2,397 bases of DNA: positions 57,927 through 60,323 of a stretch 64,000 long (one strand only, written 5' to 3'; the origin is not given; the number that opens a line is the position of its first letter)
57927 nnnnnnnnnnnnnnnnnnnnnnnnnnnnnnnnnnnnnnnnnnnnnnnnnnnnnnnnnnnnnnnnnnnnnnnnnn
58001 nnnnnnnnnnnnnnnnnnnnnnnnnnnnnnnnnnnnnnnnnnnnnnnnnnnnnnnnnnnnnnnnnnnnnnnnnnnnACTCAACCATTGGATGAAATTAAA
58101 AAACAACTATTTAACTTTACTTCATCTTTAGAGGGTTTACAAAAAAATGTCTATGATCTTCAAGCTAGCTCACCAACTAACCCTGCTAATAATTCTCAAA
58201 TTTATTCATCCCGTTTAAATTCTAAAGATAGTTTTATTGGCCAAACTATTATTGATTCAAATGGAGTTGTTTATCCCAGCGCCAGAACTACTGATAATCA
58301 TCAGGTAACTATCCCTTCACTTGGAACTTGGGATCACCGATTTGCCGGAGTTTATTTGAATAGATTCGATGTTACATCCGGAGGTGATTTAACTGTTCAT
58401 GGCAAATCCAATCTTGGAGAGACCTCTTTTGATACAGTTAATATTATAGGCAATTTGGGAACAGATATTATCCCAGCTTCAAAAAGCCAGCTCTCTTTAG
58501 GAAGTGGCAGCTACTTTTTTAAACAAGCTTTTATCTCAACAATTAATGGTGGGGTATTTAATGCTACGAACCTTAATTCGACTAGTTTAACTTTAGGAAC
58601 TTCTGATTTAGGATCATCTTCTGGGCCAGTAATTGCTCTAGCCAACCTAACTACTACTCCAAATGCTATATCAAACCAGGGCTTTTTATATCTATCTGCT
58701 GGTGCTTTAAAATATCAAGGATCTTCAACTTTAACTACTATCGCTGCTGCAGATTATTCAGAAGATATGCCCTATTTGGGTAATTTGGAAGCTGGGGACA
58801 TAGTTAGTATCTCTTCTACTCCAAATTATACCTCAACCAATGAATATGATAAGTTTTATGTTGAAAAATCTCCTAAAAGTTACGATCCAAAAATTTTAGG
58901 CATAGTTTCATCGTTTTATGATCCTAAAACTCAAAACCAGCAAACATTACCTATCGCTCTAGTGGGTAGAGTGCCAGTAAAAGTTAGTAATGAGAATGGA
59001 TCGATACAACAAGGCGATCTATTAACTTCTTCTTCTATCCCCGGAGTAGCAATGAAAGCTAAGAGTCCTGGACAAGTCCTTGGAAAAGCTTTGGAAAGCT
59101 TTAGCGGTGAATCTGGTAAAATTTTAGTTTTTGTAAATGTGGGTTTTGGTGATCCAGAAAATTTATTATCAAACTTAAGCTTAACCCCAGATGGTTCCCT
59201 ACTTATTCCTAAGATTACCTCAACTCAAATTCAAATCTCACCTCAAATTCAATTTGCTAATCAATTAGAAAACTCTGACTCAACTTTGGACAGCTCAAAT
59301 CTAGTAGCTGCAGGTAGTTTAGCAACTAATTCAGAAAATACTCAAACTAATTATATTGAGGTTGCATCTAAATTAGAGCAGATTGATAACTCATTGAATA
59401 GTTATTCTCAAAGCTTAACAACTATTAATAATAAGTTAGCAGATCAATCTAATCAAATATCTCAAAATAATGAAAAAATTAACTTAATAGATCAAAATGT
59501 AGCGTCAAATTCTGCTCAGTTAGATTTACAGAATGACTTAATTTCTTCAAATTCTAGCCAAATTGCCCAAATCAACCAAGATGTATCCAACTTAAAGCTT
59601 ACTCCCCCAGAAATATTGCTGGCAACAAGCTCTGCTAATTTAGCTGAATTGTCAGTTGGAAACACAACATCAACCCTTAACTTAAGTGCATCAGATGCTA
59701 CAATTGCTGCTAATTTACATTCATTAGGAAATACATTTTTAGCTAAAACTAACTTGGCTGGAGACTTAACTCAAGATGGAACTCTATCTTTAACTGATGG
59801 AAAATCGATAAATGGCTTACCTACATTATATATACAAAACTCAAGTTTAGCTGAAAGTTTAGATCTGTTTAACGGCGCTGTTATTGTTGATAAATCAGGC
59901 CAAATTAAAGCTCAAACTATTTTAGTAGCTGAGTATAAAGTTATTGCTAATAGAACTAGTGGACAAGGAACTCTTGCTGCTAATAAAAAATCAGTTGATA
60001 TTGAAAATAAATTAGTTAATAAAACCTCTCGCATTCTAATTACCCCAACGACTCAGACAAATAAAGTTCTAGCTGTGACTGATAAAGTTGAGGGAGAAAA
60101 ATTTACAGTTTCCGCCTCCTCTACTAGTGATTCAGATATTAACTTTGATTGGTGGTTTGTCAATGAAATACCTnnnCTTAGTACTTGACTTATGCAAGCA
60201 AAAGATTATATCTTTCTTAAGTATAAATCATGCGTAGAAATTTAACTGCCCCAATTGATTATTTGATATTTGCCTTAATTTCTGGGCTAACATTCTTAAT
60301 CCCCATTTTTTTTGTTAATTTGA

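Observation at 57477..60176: Second, shorter paralog with two tandem MerR-type HTH domains before the TM helix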

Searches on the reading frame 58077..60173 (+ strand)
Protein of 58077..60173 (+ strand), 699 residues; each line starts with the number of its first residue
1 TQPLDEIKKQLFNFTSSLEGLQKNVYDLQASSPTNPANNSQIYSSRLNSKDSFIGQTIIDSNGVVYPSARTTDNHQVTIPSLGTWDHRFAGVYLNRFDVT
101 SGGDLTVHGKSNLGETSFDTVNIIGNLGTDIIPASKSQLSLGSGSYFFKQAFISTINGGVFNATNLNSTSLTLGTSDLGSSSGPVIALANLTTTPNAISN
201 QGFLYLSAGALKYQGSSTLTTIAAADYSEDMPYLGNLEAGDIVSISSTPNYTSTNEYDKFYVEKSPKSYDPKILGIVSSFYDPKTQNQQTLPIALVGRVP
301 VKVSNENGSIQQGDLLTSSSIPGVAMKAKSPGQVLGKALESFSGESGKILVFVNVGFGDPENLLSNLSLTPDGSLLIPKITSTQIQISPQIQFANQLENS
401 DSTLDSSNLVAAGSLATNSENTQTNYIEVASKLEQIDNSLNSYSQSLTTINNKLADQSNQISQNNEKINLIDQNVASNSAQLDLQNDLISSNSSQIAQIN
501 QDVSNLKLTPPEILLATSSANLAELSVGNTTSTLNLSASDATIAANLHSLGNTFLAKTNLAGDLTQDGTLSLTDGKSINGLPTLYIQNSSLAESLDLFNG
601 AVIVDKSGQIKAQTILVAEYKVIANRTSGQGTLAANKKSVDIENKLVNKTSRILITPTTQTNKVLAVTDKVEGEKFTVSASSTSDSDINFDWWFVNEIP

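Call 27: search_solved_structures(query=window:58077-60173:+, max_evalue=1, show_alignments=2)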
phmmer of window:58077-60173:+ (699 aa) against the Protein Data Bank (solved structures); distinct sequences matched with E-value up to 1: 2.
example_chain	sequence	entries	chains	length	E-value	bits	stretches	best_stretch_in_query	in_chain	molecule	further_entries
1l4a_D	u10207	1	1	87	0.17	13.6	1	431-486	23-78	S-SNAP25 fusion protein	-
2xzr_A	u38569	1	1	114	0.23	13.3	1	426-505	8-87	IMMUNOGLOBULIN-BINDING PROTEIN EIBD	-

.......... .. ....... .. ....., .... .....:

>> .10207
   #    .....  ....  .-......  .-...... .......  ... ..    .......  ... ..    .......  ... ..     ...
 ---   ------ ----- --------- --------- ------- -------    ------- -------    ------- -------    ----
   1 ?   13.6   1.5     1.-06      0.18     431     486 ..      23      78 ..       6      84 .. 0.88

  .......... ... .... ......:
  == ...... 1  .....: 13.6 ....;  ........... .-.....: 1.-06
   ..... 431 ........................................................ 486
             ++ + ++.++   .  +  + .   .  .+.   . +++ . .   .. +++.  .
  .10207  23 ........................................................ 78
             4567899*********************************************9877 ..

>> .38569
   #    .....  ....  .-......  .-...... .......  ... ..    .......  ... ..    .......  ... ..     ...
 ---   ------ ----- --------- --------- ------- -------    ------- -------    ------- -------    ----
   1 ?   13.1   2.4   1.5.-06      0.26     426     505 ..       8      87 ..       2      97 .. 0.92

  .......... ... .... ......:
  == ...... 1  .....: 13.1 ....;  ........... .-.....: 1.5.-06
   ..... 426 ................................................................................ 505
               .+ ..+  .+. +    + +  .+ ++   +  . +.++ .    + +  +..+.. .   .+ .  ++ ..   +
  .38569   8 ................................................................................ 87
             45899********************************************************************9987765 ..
